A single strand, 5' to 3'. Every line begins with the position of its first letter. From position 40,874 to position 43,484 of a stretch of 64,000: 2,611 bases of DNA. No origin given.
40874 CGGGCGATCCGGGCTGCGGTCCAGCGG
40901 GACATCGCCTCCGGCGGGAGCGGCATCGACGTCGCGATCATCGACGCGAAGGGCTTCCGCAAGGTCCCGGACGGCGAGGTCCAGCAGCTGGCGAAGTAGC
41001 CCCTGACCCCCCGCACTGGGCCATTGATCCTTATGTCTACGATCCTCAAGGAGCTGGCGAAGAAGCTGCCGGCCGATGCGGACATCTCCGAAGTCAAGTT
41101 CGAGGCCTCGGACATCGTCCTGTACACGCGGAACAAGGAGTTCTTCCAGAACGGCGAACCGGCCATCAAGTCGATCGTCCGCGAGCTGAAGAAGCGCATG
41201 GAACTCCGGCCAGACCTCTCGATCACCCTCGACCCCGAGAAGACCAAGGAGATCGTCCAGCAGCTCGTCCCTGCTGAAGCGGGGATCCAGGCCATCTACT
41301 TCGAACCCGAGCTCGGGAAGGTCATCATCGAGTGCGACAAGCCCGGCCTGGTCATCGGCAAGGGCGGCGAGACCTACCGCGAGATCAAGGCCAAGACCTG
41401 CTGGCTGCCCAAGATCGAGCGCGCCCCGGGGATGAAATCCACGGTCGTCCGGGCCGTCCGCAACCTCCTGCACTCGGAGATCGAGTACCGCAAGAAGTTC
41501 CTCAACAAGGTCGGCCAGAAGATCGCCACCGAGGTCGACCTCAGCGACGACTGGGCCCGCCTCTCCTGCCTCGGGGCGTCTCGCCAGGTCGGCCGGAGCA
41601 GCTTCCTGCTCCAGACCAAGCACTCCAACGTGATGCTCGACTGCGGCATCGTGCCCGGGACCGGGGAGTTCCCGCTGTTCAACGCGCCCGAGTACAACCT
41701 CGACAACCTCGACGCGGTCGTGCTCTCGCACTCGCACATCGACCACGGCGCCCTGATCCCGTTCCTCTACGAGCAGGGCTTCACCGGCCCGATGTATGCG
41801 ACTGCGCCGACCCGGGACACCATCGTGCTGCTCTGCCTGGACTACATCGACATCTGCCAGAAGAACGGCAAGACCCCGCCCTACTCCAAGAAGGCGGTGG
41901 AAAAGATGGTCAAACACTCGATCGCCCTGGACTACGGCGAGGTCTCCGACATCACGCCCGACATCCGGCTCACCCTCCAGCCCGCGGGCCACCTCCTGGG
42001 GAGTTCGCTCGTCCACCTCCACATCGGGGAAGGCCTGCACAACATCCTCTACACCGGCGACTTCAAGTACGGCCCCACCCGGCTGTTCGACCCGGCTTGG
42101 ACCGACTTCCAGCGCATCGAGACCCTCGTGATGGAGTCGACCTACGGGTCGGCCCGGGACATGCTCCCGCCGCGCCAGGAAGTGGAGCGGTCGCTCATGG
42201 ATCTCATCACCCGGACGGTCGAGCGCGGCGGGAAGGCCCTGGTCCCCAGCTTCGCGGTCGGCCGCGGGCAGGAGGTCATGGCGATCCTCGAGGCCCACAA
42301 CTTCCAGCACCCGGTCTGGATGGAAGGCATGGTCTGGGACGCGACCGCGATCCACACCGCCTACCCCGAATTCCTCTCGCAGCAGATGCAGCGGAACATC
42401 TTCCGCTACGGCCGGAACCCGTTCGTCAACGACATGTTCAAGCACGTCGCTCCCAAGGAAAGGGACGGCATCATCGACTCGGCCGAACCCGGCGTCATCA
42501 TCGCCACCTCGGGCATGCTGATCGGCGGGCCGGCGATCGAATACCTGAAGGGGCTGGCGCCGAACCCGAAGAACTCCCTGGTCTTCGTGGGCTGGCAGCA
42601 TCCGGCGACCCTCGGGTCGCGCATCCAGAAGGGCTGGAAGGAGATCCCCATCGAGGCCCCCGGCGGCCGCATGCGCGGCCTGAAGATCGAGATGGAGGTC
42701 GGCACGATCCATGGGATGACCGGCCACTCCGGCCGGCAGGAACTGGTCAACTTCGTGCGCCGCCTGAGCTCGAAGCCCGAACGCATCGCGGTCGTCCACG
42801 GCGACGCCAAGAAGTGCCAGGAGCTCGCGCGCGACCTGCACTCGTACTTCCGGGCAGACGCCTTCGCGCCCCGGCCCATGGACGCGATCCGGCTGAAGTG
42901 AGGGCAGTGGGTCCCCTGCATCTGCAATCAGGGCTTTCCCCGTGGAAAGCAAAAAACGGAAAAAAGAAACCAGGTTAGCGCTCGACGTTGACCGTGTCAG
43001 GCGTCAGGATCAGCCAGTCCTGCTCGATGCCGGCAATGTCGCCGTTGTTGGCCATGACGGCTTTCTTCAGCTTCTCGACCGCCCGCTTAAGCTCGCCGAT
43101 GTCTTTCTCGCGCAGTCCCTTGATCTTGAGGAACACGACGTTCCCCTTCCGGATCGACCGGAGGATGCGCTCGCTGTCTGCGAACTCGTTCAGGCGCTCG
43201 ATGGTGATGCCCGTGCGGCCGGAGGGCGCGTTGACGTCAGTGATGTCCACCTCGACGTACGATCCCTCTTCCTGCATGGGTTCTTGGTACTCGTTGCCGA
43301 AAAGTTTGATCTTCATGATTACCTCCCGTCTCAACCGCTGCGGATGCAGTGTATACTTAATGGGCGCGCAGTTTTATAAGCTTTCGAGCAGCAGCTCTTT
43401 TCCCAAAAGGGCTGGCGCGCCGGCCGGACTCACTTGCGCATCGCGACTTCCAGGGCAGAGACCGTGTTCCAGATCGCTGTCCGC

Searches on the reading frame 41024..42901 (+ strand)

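Call 25: search_protein_families(library=pfam, max_evalue=0.01, proteins=[window:41024-42901:+])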
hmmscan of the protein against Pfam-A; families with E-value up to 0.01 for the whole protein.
window:41024-42901:+ (625 aa): 8 families
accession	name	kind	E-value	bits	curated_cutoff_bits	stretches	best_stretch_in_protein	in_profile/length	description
PF10996.14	Beta-Casp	-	9.4e-21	75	27.7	1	416-534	2-120/120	Beta-Casp domain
PF17214.9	KH_TffA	-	1.4e-16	60.6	22.6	1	5-67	5-67/68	Transcription termination factor FttA, KH domain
PF00753.33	Lactamase_B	-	1.9e-12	48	22.7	1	190-251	5-66/196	Metallo-beta-lactamase superfamily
PF07521.17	RMMBL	-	2.2e-12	47.2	21.6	1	553-616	2-63/63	Zn-dependent metallo-hydrolase RNA specificity domain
PF12706.13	Lactamase_B_2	-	6.6e-09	36.1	27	1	202-381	2-173/200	Beta-lactamase superfamily domain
PF16661.11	Lactamase_B_6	-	2.5e-07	30.7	27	1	195-348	1-163/193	Metallo-beta-lactamase superfamily domain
PF07650.23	KH_2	-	0.00094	19.4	22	0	84-123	11-52/78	KH domain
PF00013.35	KH_1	-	0.0041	17.3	21.5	0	101-125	5-29/66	KH domain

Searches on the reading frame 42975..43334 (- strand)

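Call 25: search_protein_families(library=pfam, max_evalue=0.01, proteins=[window:42975-43334:-])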
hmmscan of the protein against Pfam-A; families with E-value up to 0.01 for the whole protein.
window:42975-43334:- (119 aa): 2 families
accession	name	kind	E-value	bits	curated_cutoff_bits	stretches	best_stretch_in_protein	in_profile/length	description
PF04472.17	SepF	-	1.8e-12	47.7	27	1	45-117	3-72/72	Cell division protein SepF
PF19091.5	DUF5779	-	0.00029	21.2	29.5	1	39-118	21-92/96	Family of unknown function (DUF5779)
